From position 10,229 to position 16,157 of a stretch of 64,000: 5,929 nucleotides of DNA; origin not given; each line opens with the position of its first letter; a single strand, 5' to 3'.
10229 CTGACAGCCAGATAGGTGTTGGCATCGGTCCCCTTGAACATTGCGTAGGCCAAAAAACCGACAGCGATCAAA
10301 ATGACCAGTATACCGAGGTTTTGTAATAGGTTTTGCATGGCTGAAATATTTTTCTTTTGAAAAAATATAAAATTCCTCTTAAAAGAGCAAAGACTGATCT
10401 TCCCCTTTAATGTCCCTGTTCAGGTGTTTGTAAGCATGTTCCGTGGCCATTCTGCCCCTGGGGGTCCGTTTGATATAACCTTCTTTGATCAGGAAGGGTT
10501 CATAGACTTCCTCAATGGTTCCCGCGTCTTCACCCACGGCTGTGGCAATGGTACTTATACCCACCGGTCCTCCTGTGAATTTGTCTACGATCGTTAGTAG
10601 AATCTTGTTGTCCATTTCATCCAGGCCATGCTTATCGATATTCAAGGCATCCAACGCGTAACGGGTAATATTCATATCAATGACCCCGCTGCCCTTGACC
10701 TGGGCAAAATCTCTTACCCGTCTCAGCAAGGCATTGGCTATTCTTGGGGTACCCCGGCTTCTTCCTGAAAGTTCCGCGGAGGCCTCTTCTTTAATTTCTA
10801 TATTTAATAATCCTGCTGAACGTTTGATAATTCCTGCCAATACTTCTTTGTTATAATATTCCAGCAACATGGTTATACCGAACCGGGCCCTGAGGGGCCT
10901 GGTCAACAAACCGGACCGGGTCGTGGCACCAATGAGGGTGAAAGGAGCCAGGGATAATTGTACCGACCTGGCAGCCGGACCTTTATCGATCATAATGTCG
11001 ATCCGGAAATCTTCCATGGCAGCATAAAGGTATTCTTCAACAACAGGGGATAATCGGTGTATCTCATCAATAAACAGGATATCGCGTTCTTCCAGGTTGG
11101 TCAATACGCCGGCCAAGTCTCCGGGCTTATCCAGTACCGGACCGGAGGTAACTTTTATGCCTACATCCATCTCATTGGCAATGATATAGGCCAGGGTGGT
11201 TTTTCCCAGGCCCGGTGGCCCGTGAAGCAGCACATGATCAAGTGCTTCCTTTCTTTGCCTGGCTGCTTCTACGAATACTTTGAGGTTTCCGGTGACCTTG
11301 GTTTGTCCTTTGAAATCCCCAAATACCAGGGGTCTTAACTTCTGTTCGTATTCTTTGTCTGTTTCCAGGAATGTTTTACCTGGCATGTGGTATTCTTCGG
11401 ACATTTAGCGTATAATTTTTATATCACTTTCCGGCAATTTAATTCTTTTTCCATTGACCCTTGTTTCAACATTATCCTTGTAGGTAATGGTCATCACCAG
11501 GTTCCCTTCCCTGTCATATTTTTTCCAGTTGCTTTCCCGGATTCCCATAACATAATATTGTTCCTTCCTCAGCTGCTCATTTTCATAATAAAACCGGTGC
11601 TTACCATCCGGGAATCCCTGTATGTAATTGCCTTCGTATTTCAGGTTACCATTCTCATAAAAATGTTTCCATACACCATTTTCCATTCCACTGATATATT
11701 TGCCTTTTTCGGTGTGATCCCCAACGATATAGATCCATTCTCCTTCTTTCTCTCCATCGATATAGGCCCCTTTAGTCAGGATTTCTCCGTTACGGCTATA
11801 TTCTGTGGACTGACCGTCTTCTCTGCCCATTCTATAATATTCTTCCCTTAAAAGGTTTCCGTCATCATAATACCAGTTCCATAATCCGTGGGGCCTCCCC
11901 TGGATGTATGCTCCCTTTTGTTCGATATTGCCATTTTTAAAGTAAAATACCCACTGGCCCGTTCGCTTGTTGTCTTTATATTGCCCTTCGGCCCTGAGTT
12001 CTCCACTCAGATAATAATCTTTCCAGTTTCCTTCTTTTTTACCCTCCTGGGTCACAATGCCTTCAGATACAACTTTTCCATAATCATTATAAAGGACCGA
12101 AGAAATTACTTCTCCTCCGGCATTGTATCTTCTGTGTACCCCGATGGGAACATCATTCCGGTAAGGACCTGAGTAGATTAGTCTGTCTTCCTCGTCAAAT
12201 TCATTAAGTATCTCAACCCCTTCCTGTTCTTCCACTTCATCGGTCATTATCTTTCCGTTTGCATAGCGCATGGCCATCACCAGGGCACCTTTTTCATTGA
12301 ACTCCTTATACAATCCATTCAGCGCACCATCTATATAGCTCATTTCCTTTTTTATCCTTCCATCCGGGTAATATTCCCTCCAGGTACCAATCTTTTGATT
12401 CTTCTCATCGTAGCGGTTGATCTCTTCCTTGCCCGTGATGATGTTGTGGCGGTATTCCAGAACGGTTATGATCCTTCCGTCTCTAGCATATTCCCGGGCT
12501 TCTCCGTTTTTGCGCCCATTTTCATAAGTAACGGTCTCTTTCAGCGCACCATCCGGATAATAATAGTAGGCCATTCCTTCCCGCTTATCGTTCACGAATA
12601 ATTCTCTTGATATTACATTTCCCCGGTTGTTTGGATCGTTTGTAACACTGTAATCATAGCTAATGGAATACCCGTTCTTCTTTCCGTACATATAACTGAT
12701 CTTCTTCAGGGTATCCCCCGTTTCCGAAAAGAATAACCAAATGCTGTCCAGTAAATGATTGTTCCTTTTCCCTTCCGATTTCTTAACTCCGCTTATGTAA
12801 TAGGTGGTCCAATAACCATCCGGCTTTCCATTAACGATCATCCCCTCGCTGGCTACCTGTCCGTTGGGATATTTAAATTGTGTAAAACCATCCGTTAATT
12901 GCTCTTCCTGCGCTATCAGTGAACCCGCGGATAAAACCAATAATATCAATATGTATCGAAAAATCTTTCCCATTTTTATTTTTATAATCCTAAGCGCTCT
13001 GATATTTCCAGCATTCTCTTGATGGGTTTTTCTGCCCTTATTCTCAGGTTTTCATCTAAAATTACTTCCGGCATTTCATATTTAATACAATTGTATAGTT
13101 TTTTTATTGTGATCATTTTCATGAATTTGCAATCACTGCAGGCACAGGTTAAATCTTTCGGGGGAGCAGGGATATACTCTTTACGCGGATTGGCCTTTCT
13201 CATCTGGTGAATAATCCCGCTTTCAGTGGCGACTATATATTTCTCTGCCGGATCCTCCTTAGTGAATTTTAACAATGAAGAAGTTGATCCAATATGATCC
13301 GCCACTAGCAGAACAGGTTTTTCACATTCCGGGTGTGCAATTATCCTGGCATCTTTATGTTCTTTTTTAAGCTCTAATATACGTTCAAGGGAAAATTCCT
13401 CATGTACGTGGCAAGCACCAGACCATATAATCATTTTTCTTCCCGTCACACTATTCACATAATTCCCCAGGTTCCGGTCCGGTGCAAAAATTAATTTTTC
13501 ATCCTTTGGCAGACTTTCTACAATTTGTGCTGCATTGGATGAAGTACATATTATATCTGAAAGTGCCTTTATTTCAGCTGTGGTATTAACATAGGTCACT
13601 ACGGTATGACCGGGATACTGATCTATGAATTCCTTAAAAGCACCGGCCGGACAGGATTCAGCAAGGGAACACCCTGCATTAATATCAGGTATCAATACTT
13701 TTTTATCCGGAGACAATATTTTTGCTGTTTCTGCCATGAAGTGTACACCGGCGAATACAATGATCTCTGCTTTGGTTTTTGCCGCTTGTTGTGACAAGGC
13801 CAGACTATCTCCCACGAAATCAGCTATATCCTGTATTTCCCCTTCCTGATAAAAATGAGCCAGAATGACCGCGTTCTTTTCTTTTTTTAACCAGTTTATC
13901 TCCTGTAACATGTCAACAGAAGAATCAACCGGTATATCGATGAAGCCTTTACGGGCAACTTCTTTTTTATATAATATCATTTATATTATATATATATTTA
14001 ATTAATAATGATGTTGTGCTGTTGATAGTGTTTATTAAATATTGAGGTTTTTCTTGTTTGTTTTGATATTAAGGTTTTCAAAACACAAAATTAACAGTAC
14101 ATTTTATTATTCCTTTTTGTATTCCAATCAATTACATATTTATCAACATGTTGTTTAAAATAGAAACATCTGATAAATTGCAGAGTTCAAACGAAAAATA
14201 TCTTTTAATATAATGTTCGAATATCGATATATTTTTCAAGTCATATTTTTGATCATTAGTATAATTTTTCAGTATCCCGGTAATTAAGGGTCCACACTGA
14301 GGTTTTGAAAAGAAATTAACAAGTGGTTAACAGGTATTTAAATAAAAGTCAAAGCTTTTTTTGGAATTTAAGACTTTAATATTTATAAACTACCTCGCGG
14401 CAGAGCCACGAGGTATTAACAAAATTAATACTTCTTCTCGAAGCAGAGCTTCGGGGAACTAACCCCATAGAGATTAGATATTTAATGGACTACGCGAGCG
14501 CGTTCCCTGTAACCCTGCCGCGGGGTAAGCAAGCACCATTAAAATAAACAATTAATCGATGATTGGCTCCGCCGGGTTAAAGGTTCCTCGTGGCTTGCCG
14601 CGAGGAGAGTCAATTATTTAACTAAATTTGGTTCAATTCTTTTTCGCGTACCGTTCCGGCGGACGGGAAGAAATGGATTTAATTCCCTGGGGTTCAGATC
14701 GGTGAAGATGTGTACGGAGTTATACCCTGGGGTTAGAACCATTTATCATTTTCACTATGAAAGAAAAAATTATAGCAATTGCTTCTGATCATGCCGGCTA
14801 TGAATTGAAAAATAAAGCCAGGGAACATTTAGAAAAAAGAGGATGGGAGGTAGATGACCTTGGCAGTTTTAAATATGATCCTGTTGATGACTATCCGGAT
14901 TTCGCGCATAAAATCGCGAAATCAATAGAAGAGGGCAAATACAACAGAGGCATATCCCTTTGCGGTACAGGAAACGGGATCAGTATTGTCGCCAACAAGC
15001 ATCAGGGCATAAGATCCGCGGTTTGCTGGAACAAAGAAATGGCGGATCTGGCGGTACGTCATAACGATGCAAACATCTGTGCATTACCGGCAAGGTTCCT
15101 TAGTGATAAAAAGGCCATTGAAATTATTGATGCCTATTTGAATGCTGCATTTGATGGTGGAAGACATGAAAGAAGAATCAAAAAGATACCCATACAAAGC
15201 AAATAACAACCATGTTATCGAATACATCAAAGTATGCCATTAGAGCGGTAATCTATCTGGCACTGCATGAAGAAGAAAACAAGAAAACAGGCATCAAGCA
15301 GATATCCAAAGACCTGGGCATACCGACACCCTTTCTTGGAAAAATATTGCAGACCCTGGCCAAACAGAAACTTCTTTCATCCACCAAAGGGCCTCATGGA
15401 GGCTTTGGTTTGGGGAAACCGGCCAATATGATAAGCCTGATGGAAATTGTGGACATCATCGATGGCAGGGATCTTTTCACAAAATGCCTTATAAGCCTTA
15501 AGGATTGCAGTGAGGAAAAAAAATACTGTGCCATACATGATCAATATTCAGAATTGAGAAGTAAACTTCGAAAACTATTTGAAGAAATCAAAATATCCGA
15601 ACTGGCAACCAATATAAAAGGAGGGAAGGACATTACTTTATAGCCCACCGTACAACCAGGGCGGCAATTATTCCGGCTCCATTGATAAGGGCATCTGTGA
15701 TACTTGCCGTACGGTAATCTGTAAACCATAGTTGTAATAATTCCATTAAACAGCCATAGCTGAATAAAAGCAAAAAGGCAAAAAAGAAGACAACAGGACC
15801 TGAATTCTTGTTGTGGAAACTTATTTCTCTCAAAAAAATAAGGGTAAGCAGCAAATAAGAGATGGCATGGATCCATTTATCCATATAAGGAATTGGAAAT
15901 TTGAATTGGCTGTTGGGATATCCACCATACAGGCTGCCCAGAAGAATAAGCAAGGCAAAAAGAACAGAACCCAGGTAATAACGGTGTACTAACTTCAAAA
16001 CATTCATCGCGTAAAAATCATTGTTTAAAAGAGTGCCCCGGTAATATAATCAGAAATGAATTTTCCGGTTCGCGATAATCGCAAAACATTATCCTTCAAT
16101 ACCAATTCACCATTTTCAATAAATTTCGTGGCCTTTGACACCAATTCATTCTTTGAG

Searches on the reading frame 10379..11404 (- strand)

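Call 95: search_protein_families(library=pfam, proteins=[window:10379-11404:-], max_evalue=0.0001)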
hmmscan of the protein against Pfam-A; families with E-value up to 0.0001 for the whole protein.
window:10379-11404:- (341 aa): 7 families
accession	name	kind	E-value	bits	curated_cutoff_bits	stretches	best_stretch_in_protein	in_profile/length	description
PF05496.18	RuvB_N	-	9.2e-77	256.7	27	1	23-179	1-157/159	Holliday junction DNA helicase RuvB P-loop domain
PF17864.7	AAA_lid_4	-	3.1e-29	101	27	1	184-257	1-74/74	RuvB AAA lid domain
PF05491.19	RuvB_C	-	7.1e-27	93.6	24.7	1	259-329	2-72/72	RuvB C-terminal winged helix domain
PF00004.35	AAA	-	2e-20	74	21.2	1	58-182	1-130/131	ATPase family associated with various cellular activities (AAA)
PF07728.20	AAA_5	-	1.1e-06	29.1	22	0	100-174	59-138/139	AAA domain (dynein-related subfamily)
PF20720.3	nSTAND3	-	5.9e-05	23.3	27.2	0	47-114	9-73/155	Novel STAND NTPase 3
PF07726.17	AAA_3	-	9.4e-05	22.7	27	0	57-137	1-93/131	ATPase family associated with various cellular activities (AAA)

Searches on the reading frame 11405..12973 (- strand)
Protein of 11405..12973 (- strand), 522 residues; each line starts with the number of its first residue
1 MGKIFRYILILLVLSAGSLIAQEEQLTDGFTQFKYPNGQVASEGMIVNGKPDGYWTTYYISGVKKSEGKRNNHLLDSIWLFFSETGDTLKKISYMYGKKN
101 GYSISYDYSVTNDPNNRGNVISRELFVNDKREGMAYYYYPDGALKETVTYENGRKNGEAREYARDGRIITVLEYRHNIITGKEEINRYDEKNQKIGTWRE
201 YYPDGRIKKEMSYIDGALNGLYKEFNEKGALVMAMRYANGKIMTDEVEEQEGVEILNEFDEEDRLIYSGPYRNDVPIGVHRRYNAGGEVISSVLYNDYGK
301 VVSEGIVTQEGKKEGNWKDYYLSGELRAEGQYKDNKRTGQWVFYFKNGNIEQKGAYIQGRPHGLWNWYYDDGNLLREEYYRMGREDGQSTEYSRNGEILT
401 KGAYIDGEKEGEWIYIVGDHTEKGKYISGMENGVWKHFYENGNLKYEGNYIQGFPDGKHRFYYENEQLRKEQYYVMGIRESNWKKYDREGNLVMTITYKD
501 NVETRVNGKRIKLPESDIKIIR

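Call 95: search_protein_families(library=pfam, proteins=[window:11405-12973:-], max_evalue=0.0001)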
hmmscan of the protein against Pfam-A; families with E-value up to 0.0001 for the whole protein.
window:11405-12973:- (522 aa): 1 family
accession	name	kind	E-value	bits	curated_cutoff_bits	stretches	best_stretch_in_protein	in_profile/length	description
PF07661.19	MORN_2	-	1.2e-38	127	29.6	1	432-451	2-21/22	MORN repeat variant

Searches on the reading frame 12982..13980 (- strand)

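Call 95: search_protein_families(library=pfam, proteins=[window:12982-13980:-], max_evalue=0.0001)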
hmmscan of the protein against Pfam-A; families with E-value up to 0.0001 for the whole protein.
window:12982-13980:- (332 aa): 1 family
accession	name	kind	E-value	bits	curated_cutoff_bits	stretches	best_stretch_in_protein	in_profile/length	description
PF02445.21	NadA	-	1.2e-123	412.4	27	1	26-325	1-295/295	Quinolinate synthetase A protein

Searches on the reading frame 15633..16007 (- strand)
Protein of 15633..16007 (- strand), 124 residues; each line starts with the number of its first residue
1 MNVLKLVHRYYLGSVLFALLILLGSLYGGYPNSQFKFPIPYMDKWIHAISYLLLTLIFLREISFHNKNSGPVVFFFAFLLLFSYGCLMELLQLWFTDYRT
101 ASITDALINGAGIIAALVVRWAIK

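Call 95: search_protein_families(library=pfam, proteins=[window:15633-16007:-], max_evalue=0.0001)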
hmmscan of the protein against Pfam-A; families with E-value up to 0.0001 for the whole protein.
window:15633-16007:- (124 aa): 1 family
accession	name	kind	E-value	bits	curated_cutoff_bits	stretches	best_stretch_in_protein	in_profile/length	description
PF04892.17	VanZ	-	5.8e-08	33.8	30.1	1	42-119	56-121/126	VanZ like family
